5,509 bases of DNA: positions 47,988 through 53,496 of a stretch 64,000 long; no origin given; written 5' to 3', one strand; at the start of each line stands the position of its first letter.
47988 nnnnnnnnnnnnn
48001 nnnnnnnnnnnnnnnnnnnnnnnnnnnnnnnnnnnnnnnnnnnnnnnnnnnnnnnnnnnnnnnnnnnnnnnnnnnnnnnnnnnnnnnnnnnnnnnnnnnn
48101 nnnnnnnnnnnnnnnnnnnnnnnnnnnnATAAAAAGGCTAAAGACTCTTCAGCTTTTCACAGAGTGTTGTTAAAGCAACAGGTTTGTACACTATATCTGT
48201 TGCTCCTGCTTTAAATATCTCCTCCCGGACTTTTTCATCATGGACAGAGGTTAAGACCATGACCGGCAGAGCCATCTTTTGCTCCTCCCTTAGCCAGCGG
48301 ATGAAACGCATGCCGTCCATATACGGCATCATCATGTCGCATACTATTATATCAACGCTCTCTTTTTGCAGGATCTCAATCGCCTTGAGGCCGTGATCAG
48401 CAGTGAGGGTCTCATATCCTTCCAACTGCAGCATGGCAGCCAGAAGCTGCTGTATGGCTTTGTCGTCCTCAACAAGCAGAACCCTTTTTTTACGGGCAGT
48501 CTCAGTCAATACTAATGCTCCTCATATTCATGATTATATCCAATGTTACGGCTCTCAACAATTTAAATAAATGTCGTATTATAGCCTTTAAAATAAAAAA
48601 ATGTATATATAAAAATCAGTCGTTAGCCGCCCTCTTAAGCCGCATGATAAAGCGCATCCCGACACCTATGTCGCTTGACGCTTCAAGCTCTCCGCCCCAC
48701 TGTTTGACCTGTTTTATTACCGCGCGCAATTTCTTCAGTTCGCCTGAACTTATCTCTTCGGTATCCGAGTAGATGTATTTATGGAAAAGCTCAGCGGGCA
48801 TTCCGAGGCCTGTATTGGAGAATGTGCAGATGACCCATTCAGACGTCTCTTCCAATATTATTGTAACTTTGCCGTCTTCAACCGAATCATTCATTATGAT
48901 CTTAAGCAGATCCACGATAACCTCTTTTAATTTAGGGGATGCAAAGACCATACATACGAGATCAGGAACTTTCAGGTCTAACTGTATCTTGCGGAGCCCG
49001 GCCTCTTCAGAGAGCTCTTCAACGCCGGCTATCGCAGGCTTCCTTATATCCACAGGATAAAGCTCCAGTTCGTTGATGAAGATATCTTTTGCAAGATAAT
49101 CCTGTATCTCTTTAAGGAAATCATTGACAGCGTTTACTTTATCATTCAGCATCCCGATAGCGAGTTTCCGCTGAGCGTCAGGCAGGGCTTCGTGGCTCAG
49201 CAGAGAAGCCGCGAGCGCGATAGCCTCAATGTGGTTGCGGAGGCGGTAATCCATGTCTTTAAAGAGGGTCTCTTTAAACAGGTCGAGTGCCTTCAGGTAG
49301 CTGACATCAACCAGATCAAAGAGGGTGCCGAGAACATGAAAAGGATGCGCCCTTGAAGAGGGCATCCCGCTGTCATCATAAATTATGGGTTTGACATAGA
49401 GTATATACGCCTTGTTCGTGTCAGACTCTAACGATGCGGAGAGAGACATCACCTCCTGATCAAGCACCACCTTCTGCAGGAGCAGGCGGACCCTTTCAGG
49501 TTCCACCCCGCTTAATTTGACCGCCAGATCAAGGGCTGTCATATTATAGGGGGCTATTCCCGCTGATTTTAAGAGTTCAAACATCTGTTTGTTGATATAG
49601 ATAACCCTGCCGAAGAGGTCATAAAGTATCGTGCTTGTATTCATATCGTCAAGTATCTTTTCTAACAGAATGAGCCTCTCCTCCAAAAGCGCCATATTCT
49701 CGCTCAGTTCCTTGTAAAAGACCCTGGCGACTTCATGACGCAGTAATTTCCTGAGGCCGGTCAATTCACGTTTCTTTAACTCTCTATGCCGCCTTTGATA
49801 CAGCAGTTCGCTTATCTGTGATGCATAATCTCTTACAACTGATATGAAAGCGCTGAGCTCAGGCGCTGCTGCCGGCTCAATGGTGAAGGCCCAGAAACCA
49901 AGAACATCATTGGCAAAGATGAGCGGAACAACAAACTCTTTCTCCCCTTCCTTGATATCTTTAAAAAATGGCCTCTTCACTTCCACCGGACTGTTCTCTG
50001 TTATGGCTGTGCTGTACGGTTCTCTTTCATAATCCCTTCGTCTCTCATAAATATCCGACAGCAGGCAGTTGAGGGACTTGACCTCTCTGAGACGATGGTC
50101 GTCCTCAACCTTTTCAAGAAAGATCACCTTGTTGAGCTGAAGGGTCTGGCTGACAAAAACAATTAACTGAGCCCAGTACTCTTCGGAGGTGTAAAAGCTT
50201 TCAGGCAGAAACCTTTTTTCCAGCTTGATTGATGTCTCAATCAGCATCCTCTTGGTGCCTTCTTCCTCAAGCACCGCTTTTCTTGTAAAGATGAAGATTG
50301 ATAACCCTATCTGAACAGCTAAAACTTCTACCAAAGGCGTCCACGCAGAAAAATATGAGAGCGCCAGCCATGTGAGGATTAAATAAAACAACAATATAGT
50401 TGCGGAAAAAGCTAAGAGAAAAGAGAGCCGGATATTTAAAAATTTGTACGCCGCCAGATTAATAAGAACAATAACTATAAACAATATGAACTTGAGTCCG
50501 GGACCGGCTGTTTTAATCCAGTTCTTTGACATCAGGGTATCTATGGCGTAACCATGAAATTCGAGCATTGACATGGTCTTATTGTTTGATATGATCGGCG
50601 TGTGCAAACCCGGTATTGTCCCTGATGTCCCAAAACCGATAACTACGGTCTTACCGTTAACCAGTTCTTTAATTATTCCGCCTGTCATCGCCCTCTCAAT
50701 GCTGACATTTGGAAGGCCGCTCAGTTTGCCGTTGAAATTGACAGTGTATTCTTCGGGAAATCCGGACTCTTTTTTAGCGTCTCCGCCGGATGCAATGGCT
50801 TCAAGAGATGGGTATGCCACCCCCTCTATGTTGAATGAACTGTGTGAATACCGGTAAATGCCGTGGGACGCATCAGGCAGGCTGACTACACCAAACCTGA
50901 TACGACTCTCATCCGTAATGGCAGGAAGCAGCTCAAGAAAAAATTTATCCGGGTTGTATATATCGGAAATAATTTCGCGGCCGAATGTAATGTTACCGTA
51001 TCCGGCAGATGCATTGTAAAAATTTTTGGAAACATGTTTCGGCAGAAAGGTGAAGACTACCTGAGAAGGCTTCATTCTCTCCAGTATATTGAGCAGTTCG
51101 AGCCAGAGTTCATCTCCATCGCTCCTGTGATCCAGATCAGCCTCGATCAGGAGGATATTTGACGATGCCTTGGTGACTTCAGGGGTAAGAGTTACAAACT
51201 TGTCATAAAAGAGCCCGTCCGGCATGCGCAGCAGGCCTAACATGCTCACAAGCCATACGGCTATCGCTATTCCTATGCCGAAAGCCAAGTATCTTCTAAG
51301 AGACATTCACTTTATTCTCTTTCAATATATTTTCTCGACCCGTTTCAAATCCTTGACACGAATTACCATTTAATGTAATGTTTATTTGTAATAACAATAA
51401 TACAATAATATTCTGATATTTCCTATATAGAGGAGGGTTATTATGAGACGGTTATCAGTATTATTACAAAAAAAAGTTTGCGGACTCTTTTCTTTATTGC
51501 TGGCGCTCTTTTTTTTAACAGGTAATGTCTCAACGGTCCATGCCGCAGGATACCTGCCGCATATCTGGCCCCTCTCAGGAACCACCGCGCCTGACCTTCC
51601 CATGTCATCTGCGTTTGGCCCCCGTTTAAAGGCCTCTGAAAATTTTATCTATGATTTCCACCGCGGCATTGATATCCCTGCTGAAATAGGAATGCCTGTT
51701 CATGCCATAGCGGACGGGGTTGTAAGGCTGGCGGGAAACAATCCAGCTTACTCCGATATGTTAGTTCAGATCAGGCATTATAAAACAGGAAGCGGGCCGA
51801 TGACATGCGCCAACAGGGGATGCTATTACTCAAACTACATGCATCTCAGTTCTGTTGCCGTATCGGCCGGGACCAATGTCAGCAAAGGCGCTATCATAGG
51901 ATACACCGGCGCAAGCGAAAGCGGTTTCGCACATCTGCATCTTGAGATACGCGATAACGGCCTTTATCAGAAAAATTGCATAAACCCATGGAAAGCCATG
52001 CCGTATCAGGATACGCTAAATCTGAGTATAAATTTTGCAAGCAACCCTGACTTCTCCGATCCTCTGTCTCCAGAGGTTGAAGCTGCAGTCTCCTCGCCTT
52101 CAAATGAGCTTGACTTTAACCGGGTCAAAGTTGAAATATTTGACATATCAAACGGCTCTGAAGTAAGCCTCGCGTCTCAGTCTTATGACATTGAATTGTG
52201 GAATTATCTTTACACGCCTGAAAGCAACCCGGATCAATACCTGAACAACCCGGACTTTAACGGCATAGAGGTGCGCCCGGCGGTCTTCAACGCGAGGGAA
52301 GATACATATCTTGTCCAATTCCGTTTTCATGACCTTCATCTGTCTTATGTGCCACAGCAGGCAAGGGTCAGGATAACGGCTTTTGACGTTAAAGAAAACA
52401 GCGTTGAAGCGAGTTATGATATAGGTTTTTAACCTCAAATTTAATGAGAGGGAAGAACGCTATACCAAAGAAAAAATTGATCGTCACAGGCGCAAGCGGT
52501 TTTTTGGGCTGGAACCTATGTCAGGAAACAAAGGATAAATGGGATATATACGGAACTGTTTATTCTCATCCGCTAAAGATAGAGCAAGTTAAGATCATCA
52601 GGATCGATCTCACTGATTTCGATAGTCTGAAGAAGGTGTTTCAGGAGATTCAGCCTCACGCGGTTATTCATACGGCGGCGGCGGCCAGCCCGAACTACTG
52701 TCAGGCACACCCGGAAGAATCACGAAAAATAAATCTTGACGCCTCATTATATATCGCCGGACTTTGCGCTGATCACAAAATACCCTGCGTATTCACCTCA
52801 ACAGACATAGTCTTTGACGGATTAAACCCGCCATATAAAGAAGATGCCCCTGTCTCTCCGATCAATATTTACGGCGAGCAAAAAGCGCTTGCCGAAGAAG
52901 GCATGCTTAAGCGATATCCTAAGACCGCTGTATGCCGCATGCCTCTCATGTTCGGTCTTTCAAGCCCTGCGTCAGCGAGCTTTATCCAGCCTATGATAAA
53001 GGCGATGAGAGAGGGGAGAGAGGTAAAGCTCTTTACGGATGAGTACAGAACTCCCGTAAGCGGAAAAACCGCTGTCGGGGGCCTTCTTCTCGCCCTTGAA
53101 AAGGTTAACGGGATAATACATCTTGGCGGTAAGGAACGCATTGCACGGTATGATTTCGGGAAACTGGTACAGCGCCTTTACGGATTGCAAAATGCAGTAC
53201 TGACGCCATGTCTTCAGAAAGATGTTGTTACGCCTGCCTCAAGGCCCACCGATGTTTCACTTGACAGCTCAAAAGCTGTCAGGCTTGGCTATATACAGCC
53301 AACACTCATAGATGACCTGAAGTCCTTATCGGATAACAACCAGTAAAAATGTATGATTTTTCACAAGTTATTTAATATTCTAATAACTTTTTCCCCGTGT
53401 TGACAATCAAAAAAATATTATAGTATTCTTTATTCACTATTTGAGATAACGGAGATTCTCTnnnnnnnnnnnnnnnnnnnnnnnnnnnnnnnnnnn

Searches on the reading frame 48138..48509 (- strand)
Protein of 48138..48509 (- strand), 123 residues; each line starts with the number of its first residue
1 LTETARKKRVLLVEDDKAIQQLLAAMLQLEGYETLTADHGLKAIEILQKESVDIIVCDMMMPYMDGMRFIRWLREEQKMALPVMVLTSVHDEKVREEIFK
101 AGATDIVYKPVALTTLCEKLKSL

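Call 7: search_protein_families(library=pfam, proteins=[window:48138-48509:-], max_evalue=1)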
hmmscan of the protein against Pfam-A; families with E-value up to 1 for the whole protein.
window:48138-48509:- (123 aa): 5 families
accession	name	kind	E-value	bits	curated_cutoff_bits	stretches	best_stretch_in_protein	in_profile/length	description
PF00072.30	Response_reg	-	1.5e-29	102.8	30.2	1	10-120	1-110/111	Response regulator receiver domain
PF23198.2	PDE8A_N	-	3.9e-05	24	29.6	1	5-100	7-108/147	PDE8A-like, N-terminal domain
PF01676.23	Metalloenzyme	-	0.042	13.8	24.3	1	14-41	175-202/252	Metalloenzyme superfamily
PF02574.22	S-methyl_trans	-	0.074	13.3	22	1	42-96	126-179/283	Homocysteine S-methyltransferase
PF20274.4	cREC_REC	-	0.075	14.2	27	1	35-87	16-73/88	Cyclic-phosphate processing Receiver domain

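Call 8: search_protein_families(library=ncbifam, proteins=[window:48138-48509:-], max_evalue=1)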
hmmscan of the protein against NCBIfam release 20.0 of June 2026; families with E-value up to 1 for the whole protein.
window:48138-48509:- (123 aa): 103 families (the best 25 are shown)
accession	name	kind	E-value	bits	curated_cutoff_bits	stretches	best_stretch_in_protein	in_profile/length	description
NF007135.0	PRK09581.1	equivalog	1.8e-24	86.4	474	1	9-123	4-119/457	PleD family two-component system response regulator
NF007969.0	PRK10693.1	equivalog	1e-21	77.3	329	1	1-112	1-111/337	two-component system response regulator RssB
TIGR02154.1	PhoB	equivalog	3.5e-21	75.6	296.2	1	7-122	2-118/226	phosphate regulon transcriptional regulator PhoB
NF041733.1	resp_reg_CseB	equivalog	1.6e-20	73.4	350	1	9-122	2-113/228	two-component system response regulator CseB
NF008099.0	PRK10841.1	equivalog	7.8e-20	70.2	920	1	9-121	826-937/949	two-component system sensor histidine kinase RcsC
NF008469.0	PRK11361.1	equivalog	8.1e-20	70.9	714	1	7-116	4-112/461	acetoacetate metabolism transcriptional regulator AtoC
NF045944.1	ResRegRpaBCyano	equivalog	8.2e-20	71.2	330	1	11-121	1-109/229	response regulator transcription factor RpaB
NF040689.1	MtrAB_MtrA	equivalog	4.5e-19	68.7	300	1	10-121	1-110/219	MtrAB system response regulator MtrA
NF045505.1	RR_RssB_Pseudo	equivalog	1.1e-18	67.4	700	1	8-113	6-110/394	two-component system response regulator RssB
NF007005.1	PRK09468.1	equivalog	2.4e-18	66.4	331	1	6-121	2-116/237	osmolarity response regulator transcription factor OmpR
NF040534.1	resp_reg_YycF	equivalog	3.5e-18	65.7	340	1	8-121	1-112/231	response regulator YycF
NF033120.0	vanR_FM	exception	4.6e-18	65.7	460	1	9-116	5-110/231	vancomycin resistance response regulator transcription factor, VanR-F/VanR-M family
NF045991.1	RespRegCtrARhodob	equivalog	9e-18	64.8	350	1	9-121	2-113/224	response regulator transcription factor CtrA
NF051850.1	RespRegRprY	equivalog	9.9e-18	64.4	370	1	7-120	4-116/234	response regulator transcription factor RprY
NF008296.0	PRK11083.1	equivalog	1.3e-17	64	273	1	7-121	3-115/228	two-component system response regulator CreB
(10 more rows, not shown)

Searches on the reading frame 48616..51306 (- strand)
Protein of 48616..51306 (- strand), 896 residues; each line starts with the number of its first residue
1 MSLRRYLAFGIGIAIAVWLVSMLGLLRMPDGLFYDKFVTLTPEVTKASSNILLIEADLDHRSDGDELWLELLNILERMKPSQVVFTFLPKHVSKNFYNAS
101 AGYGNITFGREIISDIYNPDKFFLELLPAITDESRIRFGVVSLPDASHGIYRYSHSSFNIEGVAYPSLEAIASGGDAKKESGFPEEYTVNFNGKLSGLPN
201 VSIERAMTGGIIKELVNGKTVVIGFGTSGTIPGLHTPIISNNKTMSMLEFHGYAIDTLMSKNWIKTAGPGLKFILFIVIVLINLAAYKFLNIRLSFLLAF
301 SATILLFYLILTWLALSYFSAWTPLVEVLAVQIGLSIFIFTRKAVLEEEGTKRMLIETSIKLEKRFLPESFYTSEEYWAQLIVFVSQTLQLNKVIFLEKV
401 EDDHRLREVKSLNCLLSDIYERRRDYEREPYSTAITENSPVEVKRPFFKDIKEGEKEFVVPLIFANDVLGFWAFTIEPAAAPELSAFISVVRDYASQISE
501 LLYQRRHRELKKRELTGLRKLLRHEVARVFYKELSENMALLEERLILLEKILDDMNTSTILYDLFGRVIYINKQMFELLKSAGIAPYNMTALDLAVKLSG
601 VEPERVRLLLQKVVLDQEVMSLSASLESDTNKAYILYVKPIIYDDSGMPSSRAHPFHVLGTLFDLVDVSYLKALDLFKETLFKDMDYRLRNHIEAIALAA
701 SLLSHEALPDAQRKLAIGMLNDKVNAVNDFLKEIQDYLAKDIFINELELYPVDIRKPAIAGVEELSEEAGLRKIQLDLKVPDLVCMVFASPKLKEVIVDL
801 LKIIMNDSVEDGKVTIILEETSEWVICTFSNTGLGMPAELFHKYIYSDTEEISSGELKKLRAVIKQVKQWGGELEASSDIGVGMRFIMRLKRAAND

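Call 7: search_protein_families(library=pfam, proteins=[window:48616-51306:-], max_evalue=1)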
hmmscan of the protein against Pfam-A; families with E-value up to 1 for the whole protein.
window:48616-51306:- (896 aa): 3 families
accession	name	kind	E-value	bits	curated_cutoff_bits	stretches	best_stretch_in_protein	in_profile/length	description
PF02518.31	HATPase_c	-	7e-07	30.1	26.4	1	791-892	4-109/111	Histidine kinase-, DNA gyrase B-, and HSP90-like ATPase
PF06838.17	Met_gamma_lyase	-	0.062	12.3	24.2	1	80-192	27-133/405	Methionine gamma-lyase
PF13188.13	PAS_8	-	0.074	13.4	21.8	1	547-580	2-35/65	PAS domain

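Call 8: search_protein_families(library=ncbifam, proteins=[window:48616-51306:-], max_evalue=1)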
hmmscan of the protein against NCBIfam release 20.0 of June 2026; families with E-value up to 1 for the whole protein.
window:48616-51306:- (896 aa): 15 families
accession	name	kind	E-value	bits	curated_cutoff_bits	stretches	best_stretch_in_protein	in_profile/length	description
NF046044.1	PnpS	equivalog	1.1e-12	47.7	400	1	494-889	8-388/390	two-component system histidine kinase PnpS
NF006800.0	PRK09303.1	equivalog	5.9e-08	32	342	1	677-848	150-328/383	histidine kinase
NF040691.1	MtrAB_MtrB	equivalog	0.00014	21.1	450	1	681-895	274-495/507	MtrAB system histidine kinase MtrB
TIGR02916.1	PEP_his_kin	equivalog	0.00038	19.1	300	1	762-890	549-678/679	XrtA/PEP-CTERM system histidine kinase PrsK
NF007688.0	PRK10364.1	equivalog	0.00063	18.6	479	1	747-891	305-450/460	two-component system sensor histidine kinase ZraS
NF045900.1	HisKinCpxALeg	equivalog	0.001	17.9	800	1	673-843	226-396/451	two-component system sensor histidine kinase CpxA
NF033092.0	HK_WalK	equivalog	0.0023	16.6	725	1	788-841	484-537/594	cell wall metabolism sensor histidine kinase WalK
NF041880.1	EPS_EpsF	equivalog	0.0034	15.9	900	1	747-878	345-477/492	response regulator EpsF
NF041735.1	hist_kin_RppB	equivalog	0.006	15.4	400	1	762-840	301-381/438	two-component system sensor histidine kinase RppB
NF008298.1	PRK11086.1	subfamily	0.0061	15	520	1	799-890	430-523/529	DcuS/MalK family sensor histidine kinase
NF046020.1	HisKinCckABruc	equivalog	0.0088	13.9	1000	1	821-892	634-707/868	cell cycle histidine kinase CckA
NF033091.0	HK_VanS_ACDEFG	equivalog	0.022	13.9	400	1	770-854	167-255/293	vancomycin resistance histidine kinase VanS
NF033093.1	HK_VicK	exception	0.023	13.3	680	1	790-888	327-431/448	cell wall metabolism sensor histidine kinase VicK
NF053867.1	SprKinKinDBac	equivalog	0.023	13.2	775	1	768-844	371-449/500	sporulation kinase KinD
TIGR02966.1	phoR_proteo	equivalog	0.072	12.1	334.2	1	653-841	89-278/333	phosphate regulon sensor histidine kinase PhoR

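Call 27: search_protein_families(library=padloc, proteins=[window:48616-51306:-], max_evalue=0.01)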
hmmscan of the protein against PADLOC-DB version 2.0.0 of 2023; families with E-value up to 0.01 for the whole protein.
window:48616-51306:- (896 aa): 0 families

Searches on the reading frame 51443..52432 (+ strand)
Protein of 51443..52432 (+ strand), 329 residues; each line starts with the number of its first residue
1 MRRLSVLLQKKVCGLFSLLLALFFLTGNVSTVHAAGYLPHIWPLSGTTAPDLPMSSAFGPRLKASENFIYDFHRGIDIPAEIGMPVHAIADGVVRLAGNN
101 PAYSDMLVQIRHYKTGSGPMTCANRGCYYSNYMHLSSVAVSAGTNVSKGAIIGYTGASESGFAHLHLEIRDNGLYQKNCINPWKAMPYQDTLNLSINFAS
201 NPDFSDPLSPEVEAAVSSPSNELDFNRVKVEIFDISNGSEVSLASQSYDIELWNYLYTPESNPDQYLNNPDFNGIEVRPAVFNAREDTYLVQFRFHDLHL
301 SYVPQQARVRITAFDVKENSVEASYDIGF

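Call 12: search_protein_families(library=pfam, proteins=[window:51443-52432:+], max_evalue=0.01)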
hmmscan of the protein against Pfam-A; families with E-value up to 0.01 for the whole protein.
window:51443-52432:+ (329 aa): 1 family
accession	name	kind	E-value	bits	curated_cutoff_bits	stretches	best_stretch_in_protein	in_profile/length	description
PF01551.29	Peptidase_M23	-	5.1e-21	75.1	28.7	1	72-174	2-92/96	Peptidase family M23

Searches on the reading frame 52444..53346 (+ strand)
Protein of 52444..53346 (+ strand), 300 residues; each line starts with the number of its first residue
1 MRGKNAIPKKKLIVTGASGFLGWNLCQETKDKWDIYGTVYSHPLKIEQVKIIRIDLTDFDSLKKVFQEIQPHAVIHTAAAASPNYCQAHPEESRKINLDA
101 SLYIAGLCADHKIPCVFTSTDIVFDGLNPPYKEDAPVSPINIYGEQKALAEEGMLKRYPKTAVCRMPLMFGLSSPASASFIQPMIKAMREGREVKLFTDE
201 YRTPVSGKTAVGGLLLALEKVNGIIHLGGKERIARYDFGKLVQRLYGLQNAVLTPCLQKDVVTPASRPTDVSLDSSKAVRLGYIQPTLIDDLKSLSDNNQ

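Call 12: search_protein_families(library=pfam, proteins=[window:52444-53346:+], max_evalue=0.01)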
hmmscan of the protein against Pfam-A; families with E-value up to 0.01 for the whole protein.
window:52444-53346:+ (300 aa): 6 families
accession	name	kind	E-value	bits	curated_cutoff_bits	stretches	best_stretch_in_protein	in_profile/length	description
PF04321.23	RmlD_sub_bind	-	1.7e-49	168.8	27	1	11-286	2-271/287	RmlD substrate binding domain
PF01370.27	Epimerase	-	6.9e-26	91.6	20.9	1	13-210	2-217/240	NAD dependent epimerase/dehydratase family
PF16363.11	GDP_Man_Dehyd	-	2.2e-14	54.1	27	1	14-159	2-168/332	GDP-mannose 4,6 dehydratase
PF01073.25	3Beta_HSD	-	3.4e-08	33.3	22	1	13-156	1-159/280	3-beta hydroxysteroid dehydrogenase/isomerase family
PF02719.21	Polysacc_synt_2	-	4e-08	33.2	20.2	1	43-158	51-153/293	Polysaccharide biosynthesis protein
PF07993.18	NAD_binding_4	-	0.0062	16.2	20.1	0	71-133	89-149/258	Male sterility protein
